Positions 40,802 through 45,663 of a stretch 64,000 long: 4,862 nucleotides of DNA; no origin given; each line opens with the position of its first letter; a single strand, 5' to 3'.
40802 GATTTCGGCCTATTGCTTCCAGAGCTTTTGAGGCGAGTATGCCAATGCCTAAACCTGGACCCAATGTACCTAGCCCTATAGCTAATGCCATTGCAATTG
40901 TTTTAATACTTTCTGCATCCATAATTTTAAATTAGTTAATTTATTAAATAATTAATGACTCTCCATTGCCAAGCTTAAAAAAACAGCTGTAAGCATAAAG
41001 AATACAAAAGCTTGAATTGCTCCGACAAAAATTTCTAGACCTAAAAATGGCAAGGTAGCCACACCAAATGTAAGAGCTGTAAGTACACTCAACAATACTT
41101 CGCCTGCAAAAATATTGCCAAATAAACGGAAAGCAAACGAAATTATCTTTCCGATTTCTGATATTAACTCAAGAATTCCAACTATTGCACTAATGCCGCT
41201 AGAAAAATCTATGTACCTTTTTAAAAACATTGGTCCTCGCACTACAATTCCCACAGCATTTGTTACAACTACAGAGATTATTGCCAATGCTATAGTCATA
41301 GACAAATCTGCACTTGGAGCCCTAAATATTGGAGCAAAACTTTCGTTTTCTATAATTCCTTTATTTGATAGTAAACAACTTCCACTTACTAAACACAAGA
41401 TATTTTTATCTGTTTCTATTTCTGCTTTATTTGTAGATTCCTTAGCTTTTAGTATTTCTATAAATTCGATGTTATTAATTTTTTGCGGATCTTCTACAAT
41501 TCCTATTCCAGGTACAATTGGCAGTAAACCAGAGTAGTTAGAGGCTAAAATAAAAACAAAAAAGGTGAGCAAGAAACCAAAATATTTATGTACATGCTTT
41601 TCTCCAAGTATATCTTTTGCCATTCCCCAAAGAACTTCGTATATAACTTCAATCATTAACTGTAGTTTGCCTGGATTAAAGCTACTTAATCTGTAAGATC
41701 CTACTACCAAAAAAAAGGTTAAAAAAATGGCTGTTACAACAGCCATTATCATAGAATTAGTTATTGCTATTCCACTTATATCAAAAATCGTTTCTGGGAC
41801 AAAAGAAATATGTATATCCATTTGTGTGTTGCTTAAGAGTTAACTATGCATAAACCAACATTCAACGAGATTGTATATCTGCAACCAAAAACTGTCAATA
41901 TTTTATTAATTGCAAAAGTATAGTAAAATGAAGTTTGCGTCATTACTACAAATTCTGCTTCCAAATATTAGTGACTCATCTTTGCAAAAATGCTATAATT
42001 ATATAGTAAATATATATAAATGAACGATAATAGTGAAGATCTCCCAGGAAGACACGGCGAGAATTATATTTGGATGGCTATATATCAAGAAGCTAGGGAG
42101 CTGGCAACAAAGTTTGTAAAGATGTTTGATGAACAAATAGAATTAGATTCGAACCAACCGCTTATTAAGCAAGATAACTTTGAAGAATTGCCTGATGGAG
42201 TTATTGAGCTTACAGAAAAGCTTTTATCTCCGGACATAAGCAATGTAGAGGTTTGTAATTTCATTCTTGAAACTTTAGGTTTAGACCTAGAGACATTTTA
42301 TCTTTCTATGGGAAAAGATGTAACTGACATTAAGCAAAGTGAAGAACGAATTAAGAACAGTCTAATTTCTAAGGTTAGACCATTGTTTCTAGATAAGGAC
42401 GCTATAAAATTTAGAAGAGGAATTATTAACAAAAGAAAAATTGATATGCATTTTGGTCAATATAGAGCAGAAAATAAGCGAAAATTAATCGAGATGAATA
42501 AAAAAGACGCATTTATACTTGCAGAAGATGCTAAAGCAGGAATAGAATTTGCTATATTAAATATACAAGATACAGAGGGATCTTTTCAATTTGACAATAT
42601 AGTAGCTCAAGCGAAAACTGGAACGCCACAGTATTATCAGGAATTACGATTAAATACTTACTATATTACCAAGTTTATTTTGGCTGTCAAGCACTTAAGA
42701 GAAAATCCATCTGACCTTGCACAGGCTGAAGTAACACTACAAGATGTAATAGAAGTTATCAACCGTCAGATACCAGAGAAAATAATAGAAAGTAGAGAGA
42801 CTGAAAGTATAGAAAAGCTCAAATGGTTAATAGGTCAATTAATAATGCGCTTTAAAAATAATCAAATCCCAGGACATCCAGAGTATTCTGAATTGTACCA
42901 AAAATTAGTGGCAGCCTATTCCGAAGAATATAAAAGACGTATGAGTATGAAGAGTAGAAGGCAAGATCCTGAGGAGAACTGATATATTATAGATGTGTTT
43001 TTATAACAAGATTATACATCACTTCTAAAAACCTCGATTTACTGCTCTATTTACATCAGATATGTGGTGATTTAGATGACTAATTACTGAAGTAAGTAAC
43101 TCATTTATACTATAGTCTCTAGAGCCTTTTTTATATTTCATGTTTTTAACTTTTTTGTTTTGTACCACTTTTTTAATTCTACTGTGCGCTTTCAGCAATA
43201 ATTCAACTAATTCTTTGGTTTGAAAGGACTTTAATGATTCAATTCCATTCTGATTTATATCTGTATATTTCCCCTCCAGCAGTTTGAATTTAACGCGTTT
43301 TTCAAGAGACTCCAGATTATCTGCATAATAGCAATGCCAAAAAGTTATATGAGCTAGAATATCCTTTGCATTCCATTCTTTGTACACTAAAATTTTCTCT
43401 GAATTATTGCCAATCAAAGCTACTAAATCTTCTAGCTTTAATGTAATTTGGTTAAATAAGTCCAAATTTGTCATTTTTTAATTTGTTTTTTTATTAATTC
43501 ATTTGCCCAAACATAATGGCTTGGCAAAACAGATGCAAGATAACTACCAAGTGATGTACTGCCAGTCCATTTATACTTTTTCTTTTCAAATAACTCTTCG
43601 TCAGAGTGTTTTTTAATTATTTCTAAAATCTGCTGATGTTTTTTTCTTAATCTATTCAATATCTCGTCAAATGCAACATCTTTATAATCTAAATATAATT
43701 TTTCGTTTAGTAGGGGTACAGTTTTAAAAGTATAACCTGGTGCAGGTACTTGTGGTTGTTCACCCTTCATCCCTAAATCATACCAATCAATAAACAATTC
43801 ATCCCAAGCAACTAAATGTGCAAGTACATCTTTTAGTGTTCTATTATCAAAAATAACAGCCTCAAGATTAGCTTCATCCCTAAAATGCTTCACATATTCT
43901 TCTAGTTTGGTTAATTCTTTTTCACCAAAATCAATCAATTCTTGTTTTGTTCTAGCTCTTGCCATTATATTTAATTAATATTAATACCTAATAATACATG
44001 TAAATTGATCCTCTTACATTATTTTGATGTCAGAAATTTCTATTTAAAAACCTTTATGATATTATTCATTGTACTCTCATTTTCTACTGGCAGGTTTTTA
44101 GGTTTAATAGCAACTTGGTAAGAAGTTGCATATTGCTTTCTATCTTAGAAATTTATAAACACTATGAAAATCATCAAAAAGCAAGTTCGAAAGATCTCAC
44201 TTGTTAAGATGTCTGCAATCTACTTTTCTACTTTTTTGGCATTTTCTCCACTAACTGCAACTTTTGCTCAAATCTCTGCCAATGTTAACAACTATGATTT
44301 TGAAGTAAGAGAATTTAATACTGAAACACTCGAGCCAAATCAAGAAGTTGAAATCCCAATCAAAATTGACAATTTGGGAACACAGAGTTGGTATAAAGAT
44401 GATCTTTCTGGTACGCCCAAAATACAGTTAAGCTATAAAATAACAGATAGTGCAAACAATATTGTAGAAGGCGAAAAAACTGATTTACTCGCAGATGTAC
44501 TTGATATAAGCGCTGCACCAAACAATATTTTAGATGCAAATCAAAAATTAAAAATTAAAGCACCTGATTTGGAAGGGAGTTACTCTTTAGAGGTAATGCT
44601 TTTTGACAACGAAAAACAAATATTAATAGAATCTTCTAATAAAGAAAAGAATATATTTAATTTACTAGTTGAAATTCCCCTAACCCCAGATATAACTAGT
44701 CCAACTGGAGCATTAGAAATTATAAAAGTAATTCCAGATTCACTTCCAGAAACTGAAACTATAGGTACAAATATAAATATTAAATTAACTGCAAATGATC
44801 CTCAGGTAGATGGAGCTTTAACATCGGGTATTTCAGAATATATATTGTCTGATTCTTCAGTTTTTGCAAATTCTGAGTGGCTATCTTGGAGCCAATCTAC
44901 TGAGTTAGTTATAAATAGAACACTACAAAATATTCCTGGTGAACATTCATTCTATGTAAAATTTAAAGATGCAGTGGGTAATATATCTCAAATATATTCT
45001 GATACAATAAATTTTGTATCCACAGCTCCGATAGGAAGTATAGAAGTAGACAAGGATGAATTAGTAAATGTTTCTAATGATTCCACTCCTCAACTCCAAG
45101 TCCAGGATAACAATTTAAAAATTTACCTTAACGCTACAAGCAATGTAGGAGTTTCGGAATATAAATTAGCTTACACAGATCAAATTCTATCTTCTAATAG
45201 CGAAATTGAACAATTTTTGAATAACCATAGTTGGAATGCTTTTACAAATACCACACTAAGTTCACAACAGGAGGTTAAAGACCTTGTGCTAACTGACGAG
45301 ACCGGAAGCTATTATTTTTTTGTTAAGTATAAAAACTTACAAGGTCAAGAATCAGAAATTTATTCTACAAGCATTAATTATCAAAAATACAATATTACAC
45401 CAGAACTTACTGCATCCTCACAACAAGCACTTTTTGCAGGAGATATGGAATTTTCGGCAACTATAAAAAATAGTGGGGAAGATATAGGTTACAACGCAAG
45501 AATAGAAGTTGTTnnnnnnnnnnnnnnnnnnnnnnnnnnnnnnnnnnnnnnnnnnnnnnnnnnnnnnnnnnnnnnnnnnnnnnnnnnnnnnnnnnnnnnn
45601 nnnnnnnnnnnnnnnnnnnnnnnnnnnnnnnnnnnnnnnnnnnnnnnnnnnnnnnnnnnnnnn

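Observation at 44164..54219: Giant 3351-aa secreted protein: adhesin-like repeat body fused to 3x SH3b + M23 peptidase + LGFP-like wall-binding cassette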

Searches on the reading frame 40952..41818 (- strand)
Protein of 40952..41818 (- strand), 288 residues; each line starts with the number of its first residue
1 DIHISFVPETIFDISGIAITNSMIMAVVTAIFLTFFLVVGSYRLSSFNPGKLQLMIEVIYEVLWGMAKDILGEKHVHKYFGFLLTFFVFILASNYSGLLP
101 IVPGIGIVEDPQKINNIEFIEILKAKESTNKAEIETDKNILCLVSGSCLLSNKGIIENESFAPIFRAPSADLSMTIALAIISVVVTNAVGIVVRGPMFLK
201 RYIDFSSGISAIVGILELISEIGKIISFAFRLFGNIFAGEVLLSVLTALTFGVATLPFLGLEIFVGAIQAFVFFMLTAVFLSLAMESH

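Call 9: search_protein_families(library=pfam, proteins=[window:40952-41818:-], max_evalue=0.01)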
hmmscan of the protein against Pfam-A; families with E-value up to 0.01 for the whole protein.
window:40952-41818:- (288 aa): 1 family
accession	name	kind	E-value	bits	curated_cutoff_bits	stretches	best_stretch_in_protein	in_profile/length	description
PF00119.25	ATP-synt_A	-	4.5e-41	141.5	33.9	1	23-282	2-217/217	ATP synthase A chain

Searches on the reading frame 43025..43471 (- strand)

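Call 9: search_protein_families(library=pfam, proteins=[window:43025-43471:-], max_evalue=0.01)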
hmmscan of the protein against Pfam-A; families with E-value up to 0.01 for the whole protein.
window:43025-43471:- (148 aa): 1 family
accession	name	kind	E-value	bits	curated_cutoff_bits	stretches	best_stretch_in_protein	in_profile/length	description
PF08020.16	DUF1706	-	0.0016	18.8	24.2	1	4-130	9-146/166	Protein of unknown function (DUF1706)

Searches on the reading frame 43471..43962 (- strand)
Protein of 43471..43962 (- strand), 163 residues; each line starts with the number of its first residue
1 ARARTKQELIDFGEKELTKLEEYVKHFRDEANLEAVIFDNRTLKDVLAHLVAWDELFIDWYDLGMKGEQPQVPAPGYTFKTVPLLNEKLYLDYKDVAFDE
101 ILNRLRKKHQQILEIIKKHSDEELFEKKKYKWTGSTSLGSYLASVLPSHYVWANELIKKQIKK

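Call 9: search_protein_families(library=pfam, proteins=[window:43471-43962:-], max_evalue=0.01)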
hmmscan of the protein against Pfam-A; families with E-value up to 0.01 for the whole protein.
window:43471-43962:- (163 aa): 2 families
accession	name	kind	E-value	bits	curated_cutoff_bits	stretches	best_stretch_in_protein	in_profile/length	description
PF08020.16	DUF1706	-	1.7e-44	152.1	24.2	1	2-162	3-166/166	Protein of unknown function (DUF1706)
PF12867.12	DinB_2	-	5.3e-05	24.1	24.8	1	19-137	8-109/128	DinB superfamily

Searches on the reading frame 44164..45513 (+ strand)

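Call 24: search_protein_families(library=pfam, proteins=[window:44164-45513:+], max_evalue=1)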
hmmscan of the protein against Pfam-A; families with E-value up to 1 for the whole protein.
window:44164-45513:+ (450 aa): 3 families
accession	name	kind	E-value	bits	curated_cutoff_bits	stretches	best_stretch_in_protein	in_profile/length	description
PF23634.1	PH_CERLI1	-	0.025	14.8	27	1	374-401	57-83/111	CERLI1-like PH domain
PF11056.14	UvsY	-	0.12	13.2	22.8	1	307-357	63-113/128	Recombination, repair and ssDNA binding protein UvsY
PF07705.17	CARDB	-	0.16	12.6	22.7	0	45-75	3-34/101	CARDB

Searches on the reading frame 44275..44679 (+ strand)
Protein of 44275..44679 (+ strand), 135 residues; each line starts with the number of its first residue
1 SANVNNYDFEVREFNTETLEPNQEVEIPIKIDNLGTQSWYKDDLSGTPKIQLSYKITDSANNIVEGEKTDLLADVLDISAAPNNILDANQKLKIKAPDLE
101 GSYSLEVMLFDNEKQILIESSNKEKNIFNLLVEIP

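Call 108: search_protein_families(library=pfam, proteins=[window:44275-44679:+], max_evalue=1)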
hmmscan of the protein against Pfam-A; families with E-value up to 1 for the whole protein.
window:44275-44679:+ (135 aa): 2 families
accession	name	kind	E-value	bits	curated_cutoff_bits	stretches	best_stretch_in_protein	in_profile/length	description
PF24318.1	DUF7490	-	0.055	13.5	27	1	48-116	35-95/106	Domain of unknown function (DUF7490)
PF07705.17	CARDB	-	0.13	12.9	22.7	0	8-38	3-34/101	CARDB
